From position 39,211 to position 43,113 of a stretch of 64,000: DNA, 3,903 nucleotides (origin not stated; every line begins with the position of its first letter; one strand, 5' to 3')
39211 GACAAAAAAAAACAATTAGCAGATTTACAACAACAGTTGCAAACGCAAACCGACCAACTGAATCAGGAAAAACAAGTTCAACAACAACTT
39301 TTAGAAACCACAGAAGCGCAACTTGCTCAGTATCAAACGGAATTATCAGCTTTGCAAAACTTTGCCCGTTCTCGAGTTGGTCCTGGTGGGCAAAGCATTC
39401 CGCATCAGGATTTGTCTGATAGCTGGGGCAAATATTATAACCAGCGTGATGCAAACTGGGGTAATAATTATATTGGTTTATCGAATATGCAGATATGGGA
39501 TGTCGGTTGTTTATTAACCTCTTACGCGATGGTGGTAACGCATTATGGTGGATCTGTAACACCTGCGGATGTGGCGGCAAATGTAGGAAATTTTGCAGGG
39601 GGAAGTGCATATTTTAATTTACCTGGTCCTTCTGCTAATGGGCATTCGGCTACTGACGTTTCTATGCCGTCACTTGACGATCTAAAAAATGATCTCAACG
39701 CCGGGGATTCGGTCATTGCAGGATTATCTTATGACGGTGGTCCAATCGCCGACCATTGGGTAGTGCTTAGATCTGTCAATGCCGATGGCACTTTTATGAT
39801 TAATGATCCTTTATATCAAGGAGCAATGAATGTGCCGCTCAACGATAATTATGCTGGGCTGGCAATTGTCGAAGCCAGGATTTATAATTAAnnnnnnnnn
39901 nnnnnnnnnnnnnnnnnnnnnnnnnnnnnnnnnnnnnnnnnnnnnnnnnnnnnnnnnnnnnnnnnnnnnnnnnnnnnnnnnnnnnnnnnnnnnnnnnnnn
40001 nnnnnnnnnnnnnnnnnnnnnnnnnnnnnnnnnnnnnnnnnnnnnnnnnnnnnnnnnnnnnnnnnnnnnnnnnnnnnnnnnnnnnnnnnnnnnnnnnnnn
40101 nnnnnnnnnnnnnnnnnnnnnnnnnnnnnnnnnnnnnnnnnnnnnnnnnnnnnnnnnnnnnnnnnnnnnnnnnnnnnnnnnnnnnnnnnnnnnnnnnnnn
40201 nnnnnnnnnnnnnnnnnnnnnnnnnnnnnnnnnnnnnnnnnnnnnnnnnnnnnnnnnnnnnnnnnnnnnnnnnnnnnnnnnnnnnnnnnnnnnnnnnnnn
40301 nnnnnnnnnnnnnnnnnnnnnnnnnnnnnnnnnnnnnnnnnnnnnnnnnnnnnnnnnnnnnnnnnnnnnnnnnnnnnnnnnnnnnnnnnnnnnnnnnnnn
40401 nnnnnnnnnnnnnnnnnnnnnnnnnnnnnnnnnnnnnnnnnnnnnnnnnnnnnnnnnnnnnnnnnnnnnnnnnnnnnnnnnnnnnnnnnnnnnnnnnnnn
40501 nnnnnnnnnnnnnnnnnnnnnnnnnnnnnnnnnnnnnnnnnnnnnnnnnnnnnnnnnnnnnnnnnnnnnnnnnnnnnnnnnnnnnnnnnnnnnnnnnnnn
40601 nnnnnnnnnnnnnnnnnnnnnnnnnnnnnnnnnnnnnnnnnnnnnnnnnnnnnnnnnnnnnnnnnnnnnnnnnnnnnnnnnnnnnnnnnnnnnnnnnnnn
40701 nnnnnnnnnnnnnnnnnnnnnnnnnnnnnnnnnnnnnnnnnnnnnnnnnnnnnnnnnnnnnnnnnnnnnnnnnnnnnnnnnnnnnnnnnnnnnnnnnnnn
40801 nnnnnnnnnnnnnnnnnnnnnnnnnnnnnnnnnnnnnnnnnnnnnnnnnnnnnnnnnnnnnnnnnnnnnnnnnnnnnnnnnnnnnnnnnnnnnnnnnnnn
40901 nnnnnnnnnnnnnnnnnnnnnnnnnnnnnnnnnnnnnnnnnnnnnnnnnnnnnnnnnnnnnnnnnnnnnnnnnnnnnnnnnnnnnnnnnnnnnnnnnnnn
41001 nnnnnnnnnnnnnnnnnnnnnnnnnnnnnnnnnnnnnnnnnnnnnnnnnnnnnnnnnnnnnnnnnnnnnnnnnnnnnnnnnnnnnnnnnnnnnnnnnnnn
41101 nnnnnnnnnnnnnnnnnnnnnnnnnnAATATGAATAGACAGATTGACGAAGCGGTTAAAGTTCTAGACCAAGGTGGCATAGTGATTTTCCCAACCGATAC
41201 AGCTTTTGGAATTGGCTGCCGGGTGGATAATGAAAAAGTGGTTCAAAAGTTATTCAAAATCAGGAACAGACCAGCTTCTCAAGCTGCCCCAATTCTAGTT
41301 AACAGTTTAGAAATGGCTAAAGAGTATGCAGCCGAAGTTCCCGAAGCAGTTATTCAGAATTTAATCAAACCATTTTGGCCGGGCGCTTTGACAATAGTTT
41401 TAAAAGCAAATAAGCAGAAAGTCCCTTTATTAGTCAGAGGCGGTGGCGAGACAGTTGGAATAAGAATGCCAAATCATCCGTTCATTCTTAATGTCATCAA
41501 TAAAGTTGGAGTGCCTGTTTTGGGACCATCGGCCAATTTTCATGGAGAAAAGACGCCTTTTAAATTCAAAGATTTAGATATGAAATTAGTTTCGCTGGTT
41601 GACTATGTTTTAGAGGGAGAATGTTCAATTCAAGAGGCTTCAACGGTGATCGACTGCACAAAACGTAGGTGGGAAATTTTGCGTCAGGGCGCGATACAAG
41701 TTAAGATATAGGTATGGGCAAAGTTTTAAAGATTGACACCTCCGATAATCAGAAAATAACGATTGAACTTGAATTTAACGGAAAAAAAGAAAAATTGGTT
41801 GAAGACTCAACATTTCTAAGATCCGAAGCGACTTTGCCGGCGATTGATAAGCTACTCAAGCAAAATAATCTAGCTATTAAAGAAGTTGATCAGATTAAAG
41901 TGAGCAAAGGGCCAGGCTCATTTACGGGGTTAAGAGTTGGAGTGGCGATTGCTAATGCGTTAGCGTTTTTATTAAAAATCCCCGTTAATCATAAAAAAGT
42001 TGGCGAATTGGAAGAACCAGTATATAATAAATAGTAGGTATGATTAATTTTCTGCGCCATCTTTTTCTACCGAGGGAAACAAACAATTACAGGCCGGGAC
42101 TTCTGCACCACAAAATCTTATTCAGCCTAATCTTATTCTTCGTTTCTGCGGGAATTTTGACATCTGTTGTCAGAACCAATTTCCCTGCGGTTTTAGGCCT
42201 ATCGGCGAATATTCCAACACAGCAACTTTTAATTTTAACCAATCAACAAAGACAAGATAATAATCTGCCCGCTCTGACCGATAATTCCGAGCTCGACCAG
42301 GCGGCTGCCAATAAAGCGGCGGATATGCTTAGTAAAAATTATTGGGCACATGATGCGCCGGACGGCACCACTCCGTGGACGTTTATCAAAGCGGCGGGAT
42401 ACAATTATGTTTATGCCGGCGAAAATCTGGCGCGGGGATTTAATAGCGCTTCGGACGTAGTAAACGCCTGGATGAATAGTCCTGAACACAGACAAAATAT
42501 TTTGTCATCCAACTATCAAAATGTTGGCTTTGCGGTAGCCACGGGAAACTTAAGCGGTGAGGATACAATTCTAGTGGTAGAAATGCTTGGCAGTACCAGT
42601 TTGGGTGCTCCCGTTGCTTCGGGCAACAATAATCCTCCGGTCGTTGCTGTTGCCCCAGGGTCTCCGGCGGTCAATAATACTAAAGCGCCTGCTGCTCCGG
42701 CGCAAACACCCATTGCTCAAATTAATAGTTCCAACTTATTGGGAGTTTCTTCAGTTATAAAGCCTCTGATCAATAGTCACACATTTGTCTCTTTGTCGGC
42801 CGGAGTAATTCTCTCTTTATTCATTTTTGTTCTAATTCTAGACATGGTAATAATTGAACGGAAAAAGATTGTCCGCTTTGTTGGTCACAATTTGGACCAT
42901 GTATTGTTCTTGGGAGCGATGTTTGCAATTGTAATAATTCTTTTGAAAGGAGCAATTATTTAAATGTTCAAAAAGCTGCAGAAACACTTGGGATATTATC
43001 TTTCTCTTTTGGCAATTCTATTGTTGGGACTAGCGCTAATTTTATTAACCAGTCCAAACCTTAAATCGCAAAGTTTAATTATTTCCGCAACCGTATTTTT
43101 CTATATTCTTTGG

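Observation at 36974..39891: FtsEX followed by a coiled-coil protein ending in a papain-like Cys peptidase: a PcsB/EnvC-type divisome hydrolase with a different catalytic module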

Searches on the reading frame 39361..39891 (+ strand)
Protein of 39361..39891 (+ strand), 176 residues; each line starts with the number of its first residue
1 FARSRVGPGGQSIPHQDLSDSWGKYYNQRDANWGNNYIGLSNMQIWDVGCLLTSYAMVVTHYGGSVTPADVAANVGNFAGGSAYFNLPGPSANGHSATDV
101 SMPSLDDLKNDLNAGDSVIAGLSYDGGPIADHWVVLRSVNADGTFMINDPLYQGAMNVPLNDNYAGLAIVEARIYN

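Call 14: search_protein_representatives(protein=window:39361-39891:+)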
Query: 176 residues. Proteins with E-value up to 0.001 (for the whole library): 509; up to 1e-10: 109; up to 1e-30: 13. The best 150 are listed.
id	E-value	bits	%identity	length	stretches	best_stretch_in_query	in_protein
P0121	2.2e-77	275.3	93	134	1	43-176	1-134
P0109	1.1e-71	256.8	66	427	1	1-176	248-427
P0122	2.0e-64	233.1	67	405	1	1-176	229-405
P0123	1.2e-60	220.8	67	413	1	1-176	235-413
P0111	3.2e-60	219.4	63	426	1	1-176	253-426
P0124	4.8e-58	212.3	67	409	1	11-176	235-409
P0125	5.5e-56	205.6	61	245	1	6-175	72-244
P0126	1.4e-51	191.2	72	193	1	38-176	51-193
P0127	7.8e-51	188.8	57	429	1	2-175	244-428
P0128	1.7e-46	174.7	53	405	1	1-176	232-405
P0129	5.2e-46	173.1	54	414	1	1-176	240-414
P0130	1.6e-36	142.1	46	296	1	11-175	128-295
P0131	5.0e-36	140.5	46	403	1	9-176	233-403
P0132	4.7e-29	117.8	47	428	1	1-172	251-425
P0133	7.9e-29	117.1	46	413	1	4-167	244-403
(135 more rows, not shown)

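Call 26: find_related_loci(query=A3, collection=genome_contigs, flank=6000)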
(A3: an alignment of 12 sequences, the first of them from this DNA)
Query A3 (160 aa) in genome_contigs; peptide patterns used: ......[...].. (x = any residue, [..] = any of these).
351 stretches matched a pattern; 343 encode a relative of the query (tblastn E <= 1e-3); the best 80 are kept; 80 distinct loci.
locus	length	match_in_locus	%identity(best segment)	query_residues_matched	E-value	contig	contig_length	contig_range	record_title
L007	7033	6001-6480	88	1-160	5e-97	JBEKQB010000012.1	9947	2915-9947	MAG: Candidatus Levyibacteriota bacterium isolate SPRUCE 478 SPRUCE_478_12, whole genome shotgun sequence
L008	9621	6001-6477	86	1-160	3e-96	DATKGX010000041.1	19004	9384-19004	MAG TPA_asm: Patescibacteria group bacterium isolate SMAG_U14562 k141_111940, whole genome shotgun sequence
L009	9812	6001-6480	87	1-160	2e-96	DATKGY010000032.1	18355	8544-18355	MAG TPA_asm: Patescibacteria group bacterium isolate SMAG_U14563 k141_112329, whole genome shotgun sequence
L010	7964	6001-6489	68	1-160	2e-72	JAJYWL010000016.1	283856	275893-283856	MAG: bacterium isolate FK3.bin113 NODE_31_length_283856_cov_3.502479, whole genome shotgun sequence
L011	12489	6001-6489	66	1-160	6e-72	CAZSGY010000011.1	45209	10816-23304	MAG TPA_asm: uncultured Gammaproteobacteria bacterium isolate binchicken_co169_197 genome assembly, contig: k99_655773,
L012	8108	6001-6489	67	1-160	3e-69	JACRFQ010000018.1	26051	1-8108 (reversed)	MAG: Candidatus Levyibacteriota bacterium isolate NC_groundwater_1729_Pr3_B-0.1um_34_132 SR-2_scaffold_141_833055, whole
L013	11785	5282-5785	64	1-160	5e-69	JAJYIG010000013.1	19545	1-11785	MAG: bacterium isolate DBS2-1.bin114 NODE_4935_length_19545_cov_4.151251, whole genome shotgun sequence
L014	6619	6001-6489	65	1-160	1e-66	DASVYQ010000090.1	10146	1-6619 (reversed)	MAG TPA_asm: Patescibacteria group bacterium isolate SMAG_U2606 k141_756640, whole genome shotgun sequence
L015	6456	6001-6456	68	1-148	7e-66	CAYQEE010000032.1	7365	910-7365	MAG TPA_asm: uncultured Gammaproteobacteria bacterium isolate SRP272529_co2_240 genome assembly, contig: NODE_19163_leng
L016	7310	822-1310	63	1-160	1e-64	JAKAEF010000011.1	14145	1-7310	MAG: bacterium isolate WY1.bin131 NODE_6690_length_14145_cov_1.555357, whole genome shotgun sequence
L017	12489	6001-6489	60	1-160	2e-63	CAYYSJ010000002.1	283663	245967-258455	MAG TPA_asm: uncultured Gammaproteobacteria bacterium isolate SRP272529_co1_214 genome assembly, contig: NODE_12_length_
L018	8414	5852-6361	55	1-160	3e-57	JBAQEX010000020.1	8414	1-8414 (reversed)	MAG: Microgenomates group bacterium isolate MFD12003_ilm_asm_bin69 k127_24154, whole genome shotgun sequence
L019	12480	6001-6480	61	4-160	3e-61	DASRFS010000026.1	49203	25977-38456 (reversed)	MAG TPA_asm: Patescibacteria group bacterium isolate SMAG_U10038 k141_2372579, whole genome shotgun sequence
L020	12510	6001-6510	54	1-160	7e-54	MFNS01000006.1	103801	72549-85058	MAG: Candidatus Levybacteria bacterium RIFCSPHIGHO2_01_FULL_40_16 rifcsphigho2_01_scaffold_561, whole genome shotgun seq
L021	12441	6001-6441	47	2-155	6e-36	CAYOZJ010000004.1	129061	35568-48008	MAG TPA_asm: uncultured Gammaproteobacteria bacterium isolate SRP200132_co1_666 genome assembly, contig: NODE_123_length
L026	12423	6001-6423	50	4-148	2e-32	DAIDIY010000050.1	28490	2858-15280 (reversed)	MAG TPA_asm: Candidatus Daviesbacteria bacterium isolate clean373 k141_96033, whole genome shotgun sequence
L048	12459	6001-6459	41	3-160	4e-30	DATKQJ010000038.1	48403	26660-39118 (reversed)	MAG TPA_asm: Candidatus Acidiferrales bacterium isolate SMAG_U13999 k141_1548051, whole genome shotgun sequence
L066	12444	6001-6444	41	4-155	1e-29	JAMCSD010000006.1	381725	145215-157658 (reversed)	MAG: Patescibacteria group bacterium isolate FK_Sedi_A_Bin.230 NODE_11_length_381725_cov_7.35113, whole genome shotgun s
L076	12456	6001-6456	41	2-156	3e-28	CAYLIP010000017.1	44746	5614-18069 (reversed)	MAG TPA_asm: uncultured Actinomycetes bacterium isolate SRP272529_co1_245 genome assembly, contig: NODE_1056_length_4474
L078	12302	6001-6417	44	2-142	1e-27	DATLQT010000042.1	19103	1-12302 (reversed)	MAG TPA_asm: Candidatus Dormiibacterota bacterium isolate SMAG_U13885 k141_568026, whole genome shotgun sequence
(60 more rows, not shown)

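Call 40: search_protein_families(library=pfam, proteins=[L076:1334-2236:-, L076:5134-6471:+, L076:7641-8495:+, L076:8492-9430:+, L078:5128-6474:+, L048:5092-6462:+, L026:5212-6468:+, L066:5254-6468:+], max_evalue=0.01)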
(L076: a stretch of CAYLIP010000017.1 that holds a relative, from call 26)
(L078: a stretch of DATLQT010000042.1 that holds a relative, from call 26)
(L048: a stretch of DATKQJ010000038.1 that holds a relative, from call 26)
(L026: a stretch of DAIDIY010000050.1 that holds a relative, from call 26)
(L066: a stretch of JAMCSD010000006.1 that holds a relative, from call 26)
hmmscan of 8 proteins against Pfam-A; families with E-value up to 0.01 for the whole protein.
L076:1334-2236:- (300 aa): 1 family
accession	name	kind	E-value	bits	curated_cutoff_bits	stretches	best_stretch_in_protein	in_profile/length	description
PF05257.22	CHAP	-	8.5e-18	65.1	26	1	198-273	4-81/81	CHAP domain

L076:5134-6471:+ (445 aa): 2 families
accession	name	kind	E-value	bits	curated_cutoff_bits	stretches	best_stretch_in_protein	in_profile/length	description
PF24568.1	CC_PcsB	-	2.5e-05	24.5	27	1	125-194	3-73/75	Peptidoglycan hydrolase PcsB, coiled-coil domain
PF12385.14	Peptidase_C70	-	0.0012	19.2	19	1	376-427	76-131/141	Papain-like cysteine protease AvrRpt2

L076:7641-8495:+ (284 aa): 7 families
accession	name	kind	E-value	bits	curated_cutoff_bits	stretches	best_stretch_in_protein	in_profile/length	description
PF00005.33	ABC_tran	-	2.6e-32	112.7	25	1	64-213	1-136/137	ABC transporter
PF13191.12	AAA_16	-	0.00026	22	32.6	1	73-239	24-166/167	AAA ATPase domain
PF13304.12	AAA_21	-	0.0024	18.5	27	0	76-99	1-30/304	AAA domain, putative AbiEii toxin, Type IV TA system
PF13401.12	AAA_22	-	0.0026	18.5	27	1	76-98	7-29/130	AAA domain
PF06414.18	Zeta_toxin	-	0.0048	16.8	22.3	1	76-109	18-51/199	Zeta toxin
PF02367.23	TsaE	-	0.0068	16.8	26.6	0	70-96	17-43/128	Threonylcarbamoyl adenosine biosynthesis protein TsaE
PF13604.12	AAA_30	-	0.007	16.6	27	0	71-105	15-49/191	AAA domain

L076:8492-9430:+ (312 aa): 2 families
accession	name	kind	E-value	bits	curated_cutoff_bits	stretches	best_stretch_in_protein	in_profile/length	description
PF18075.7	FtsX_ECD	-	2.1e-10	41.5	23.5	1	79-165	4-94/96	FtsX extracellular domain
PF02687.27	FtsX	-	0.00012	22.5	25.5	1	195-273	4-85/120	FtsX-like permease C-terminal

L078:5128-6474:+ (448 aa): 2 families
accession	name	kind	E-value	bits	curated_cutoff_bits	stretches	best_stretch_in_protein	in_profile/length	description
PF13529.12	Peptidase_C39_2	-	0.00082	20.4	24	0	299-349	5-40/143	Peptidase_C39 like family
PF11068.13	YlqD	-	0.0051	17.6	27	1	49-130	20-102/131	YlqD protein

L048:5092-6462:+ (456 aa): 1 family
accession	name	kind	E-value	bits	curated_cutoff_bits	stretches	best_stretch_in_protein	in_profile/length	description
PF24568.1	CC_PcsB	-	7.2e-06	26.2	27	1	148-200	13-66/75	Peptidoglycan hydrolase PcsB, coiled-coil domain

L026:5212-6468:+ (418 aa): 4 families
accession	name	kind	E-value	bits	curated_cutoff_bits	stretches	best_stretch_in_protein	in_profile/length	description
PF24568.1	CC_PcsB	-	9.2e-06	25.9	27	1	122-180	12-71/75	Peptidoglycan hydrolase PcsB, coiled-coil domain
PF13529.12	Peptidase_C39_2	-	2.2e-05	25.5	24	1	269-390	5-142/143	Peptidase_C39 like family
PF03412.21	Peptidase_C39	-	0.00058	20.1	22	1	292-390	10-105/133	Peptidase C39 family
PF11932.13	DUF3450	-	0.0071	16.1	32.6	1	26-131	3-107/241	Protein of unknown function (DUF3450)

L066:5254-6468:+ (404 aa): 6 families
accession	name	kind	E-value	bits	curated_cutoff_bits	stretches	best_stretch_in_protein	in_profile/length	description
PF13529.12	Peptidase_C39_2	-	0.00018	22.5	24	1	255-377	5-143/143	Peptidase_C39 like family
PF11932.13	DUF3450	-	0.00025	20.8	32.6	1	13-112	7-103/241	Protein of unknown function (DUF3450)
PF14662.11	KASH_CCD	-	0.00067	20.1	43.3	1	25-104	53-132/191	Coiled-coil region of CCDC155 or KASH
PF07889.17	DUF1664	-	0.003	18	34.6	1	33-110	42-116/124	Protein of unknown function (DUF1664)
PF00038.26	Filament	-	0.0042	17.2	40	0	34-100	20-87/313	Intermediate filament protein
PF18595.6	Nuf2_DHR10-like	-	0.0065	17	28.4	1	24-84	49-109/117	Nuf2, DHR10-like domain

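Call 41: predict_structure(alignment_id=A4)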
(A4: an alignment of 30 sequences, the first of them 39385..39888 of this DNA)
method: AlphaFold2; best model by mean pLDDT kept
length: 168 residues; sequences in the alignment: 30
mean_pLDDT: 94.2   pTM: 0.91
mean pLDDT of the five models: 94.2, 93.6, 92.8, 91.9, 91.8
residues with pLDDT >= 90: 147; 70-90: 19; 50-70: 1; < 50: 1
segments of 3 or more residues with pLDDT < 50: none
pLDDT, mean of each block of 10 residues (from residue 1): 82 95 96 96 98 97 97 94 96 96 97 92 96 94 92 88 97
secondary structure, 60 per line:
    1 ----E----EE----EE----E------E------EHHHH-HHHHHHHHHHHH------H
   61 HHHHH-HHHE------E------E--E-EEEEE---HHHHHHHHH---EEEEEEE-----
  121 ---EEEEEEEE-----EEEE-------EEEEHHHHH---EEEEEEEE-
elements in order: H37-40 H42-53 H60-65 E89-93 H97-105 E109-115 E124-131 E137-140 E148-151 H152-156 E160-167
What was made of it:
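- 39409..39888 (+): Papain-fold catalytic domain of Peptidase_C39_2 type. Gln251 is at 39442-39444, Cys273 at 39508-39510, His355 at 39754-39756 and Asp372 at 39805-39807. Domain model pLDDT 94.2 (call 41).
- Model pLDDT 94.2 (call 41).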

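Call 65: fold_search(model_id=the predicted structure, library=viral)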
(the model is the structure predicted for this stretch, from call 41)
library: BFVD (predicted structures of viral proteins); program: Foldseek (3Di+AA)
matches with E <= 10: 555; with E <= 0.001: 8
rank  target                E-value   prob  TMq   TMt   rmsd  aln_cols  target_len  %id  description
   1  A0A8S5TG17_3          2.0e-07  1.00  0.64  0.10   6.7       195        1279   18  Tail tape measure [Myoviridae sp. ctIty1]
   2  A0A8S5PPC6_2          5.2e-06  1.00  0.62  0.09   5.4       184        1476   17  Morphogenesis protein 1 wall, phi29, hydrolase, infection [Myoviridae sp. ctwwN25]
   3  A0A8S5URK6            6.7e-06  1.00  0.61  0.43   4.8       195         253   22  Peptidase [Siphoviridae sp. cthae16]
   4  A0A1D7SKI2            1.3e-05  1.00  0.69  0.12   4.7       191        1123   21  Lysozyme [Cyanophage S-RIM14]
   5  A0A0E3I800            1.5e-05  1.00  0.64  0.25   7.0       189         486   18  Lysozyme [Synechococcus phage ACG-2014f]
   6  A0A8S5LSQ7            2.3e-04  1.00  0.55  0.30   9.9       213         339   20  Papain-like cysteine protease AvrRpt2 [Siphoviridae sp. ctMAv2]
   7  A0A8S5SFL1            2.6e-04  1.00  0.53  0.38   6.8       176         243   14  Peptidase [Podoviridae sp. ctZih56]
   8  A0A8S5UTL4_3          5.9e-04  1.00  0.58  0.11   8.4       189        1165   19  Morphogenesis protein 1 hydrolase [Myoviridae sp. ctYA416]
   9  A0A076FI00            2.0e-03  1.00  0.32  0.17   4.2        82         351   12  Putative calpain family thiol protease [Aureococcus anophagefferens virus]
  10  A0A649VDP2            2.5e-03  0.99  0.47  0.19   6.4       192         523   13  Lysin A [Mycobacterium phage Indlulamithi]
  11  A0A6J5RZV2            2.7e-03  1.00  0.48  0.32   5.6       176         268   19  Uncharacterized protein [uncultured Caudovirales phage]
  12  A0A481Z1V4            4.5e-03  1.00  0.35  0.33   5.8        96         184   12  Uncharacterized protein [Mimivirus LCMiAC02]
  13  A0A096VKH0            4.8e-03  1.00  0.51  0.30   5.1       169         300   15  Lysozyme [Synechococcus phage S-CBP1]
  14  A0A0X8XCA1            8.9e-03  0.99  0.57  0.29   7.0       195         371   17  (no name in the UniProt tables at hand)
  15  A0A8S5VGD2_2          1.2e-02  0.98  0.34  0.05   4.5        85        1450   21  Peptidase [Myoviridae sp. ctkfK18]
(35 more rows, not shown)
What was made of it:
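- The closest viral structures are a tape-measure lytic domain, phi29 gp13-like hydrolases, cyanophage lysozyme multidomain proteins and a mycobacteriophage Lysin A (call 65). The nearest viral structures are lytic virion proteins and lysins (call 65).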

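Call 66: search_protein_families(library=phrogs, proteins=[window:39385-39888:+], max_evalue=0.01)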
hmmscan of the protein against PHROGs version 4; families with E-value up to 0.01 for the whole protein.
window:39385-39888:+ (168 aa): 0 families

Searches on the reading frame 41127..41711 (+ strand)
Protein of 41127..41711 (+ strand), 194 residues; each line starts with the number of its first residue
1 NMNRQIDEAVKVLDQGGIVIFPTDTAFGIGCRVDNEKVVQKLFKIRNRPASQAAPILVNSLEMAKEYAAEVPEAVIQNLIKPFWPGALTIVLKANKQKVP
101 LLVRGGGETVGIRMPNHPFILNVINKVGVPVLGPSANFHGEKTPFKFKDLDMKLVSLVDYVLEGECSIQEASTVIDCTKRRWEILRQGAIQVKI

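Call 69: search_protein_families(library=pfam, proteins=[window:41127-41711:+], max_evalue=0.001)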
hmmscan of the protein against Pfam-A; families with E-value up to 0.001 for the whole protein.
window:41127-41711:+ (194 aa): 1 family
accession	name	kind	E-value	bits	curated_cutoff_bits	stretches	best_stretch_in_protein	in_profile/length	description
PF01300.24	Sua5_yciO_yrdC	-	2.3e-54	184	25.1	1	12-188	2-178/178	Telomere recombination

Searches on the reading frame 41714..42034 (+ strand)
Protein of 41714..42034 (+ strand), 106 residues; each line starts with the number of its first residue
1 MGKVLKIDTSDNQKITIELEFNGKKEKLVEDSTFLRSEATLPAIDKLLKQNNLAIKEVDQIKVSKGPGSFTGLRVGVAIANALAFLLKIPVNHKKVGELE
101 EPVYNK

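Call 69: search_protein_families(library=pfam, proteins=[window:41714-42034:+], max_evalue=0.001)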
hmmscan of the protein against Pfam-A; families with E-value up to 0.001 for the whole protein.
window:41714-42034:+ (106 aa): 1 family
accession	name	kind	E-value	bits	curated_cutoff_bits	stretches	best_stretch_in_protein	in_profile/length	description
PF00814.31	TsaD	-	6.5e-17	62.5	24.8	1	37-91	30-84/264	tRNA N6-adenosine threonylcarbamoyltransferase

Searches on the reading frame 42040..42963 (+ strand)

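Call 3: search_protein_families(library=pfam, proteins=[window:42040-42963:+], max_evalue=0.1)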
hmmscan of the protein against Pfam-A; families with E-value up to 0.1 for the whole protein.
window:42040-42963:+ (307 aa): 1 family
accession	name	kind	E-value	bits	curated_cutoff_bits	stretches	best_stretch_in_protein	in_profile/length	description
PF00188.32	CAP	-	1.6e-21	77.8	21.1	1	66-174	3-110/117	Cysteine-rich secretory protein family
